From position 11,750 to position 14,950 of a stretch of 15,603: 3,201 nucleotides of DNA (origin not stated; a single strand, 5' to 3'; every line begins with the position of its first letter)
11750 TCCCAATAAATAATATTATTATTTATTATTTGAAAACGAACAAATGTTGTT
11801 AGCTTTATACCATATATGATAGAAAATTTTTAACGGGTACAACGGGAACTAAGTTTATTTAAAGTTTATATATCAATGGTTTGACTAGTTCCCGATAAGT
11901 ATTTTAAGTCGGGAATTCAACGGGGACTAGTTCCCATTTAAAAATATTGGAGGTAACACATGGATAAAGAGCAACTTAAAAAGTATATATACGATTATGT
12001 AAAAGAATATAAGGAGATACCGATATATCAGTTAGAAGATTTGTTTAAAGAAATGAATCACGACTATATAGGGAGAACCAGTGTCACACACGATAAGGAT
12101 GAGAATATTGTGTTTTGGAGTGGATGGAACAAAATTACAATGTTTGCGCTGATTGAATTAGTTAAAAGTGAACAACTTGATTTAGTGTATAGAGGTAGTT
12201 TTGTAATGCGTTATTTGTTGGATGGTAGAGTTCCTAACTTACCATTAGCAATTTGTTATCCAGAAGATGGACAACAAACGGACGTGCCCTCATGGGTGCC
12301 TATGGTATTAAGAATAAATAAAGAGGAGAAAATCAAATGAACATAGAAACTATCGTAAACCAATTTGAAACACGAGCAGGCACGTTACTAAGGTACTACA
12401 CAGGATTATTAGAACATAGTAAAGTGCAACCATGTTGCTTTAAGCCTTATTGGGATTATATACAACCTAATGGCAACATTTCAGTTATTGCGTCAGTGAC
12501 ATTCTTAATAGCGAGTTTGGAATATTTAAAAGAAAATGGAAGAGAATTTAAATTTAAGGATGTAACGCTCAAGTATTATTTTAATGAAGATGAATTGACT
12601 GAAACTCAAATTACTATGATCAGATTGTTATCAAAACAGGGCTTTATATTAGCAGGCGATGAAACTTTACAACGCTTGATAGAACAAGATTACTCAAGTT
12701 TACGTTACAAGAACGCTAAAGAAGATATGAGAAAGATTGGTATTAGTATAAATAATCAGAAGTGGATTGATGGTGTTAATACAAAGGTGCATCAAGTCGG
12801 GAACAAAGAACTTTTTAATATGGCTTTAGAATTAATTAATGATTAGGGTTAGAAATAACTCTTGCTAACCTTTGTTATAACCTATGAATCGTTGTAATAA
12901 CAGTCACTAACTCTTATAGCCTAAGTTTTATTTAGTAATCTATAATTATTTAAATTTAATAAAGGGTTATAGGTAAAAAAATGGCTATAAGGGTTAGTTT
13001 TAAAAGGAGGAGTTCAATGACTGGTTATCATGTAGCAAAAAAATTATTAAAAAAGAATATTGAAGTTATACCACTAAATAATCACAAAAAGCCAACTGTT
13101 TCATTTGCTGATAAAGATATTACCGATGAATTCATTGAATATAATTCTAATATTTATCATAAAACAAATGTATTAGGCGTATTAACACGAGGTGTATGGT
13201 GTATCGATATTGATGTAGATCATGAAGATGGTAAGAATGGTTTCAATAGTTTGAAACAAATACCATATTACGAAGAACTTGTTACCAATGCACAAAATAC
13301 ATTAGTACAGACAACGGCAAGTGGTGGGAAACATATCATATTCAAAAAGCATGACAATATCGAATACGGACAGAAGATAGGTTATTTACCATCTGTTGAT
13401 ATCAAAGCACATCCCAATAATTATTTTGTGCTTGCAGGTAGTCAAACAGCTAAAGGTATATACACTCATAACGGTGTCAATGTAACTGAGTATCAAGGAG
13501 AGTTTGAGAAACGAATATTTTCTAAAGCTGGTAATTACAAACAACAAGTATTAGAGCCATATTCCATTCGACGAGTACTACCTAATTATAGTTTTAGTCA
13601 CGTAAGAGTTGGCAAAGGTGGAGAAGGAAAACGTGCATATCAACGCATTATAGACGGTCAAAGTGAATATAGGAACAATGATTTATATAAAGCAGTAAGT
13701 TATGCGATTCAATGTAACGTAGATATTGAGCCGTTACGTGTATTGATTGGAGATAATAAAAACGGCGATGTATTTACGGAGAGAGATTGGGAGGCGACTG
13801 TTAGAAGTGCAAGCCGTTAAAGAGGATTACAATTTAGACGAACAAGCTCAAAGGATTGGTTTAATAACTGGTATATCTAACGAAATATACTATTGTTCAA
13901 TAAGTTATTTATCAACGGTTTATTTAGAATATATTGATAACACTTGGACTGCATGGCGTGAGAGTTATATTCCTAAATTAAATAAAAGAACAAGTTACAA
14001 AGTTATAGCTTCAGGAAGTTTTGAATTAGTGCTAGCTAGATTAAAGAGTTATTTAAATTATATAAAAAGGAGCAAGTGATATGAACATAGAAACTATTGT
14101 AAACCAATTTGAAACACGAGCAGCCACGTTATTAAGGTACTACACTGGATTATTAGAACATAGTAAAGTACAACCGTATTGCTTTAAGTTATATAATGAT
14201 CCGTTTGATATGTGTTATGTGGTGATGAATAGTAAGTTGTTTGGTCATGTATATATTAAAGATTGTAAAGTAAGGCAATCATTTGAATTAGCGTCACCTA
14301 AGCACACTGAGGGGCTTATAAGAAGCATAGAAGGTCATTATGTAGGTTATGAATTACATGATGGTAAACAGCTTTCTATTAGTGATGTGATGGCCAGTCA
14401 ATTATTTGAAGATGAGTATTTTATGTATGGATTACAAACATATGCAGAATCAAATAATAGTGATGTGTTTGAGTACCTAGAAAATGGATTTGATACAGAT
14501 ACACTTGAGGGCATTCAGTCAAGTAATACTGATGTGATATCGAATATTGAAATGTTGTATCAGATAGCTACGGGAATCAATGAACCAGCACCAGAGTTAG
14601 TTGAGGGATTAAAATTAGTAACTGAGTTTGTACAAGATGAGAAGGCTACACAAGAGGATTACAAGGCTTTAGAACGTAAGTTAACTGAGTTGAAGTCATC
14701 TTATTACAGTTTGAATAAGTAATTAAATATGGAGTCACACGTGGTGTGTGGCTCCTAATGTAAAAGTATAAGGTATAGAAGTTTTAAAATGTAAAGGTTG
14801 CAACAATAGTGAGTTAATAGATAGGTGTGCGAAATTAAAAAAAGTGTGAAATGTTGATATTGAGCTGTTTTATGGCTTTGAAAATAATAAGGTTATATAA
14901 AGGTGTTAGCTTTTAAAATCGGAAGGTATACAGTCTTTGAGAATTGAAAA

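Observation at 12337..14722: Second primase (Prim-Pol type) in a cassette bounded by ~110-bp direct repeats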

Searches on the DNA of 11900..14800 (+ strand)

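Call 8: search_dna_similar(query=window:11900-14800:+, collection=phages, mode=near, max_rows=20)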
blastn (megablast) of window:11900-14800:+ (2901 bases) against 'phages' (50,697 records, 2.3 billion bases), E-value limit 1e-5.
No match.
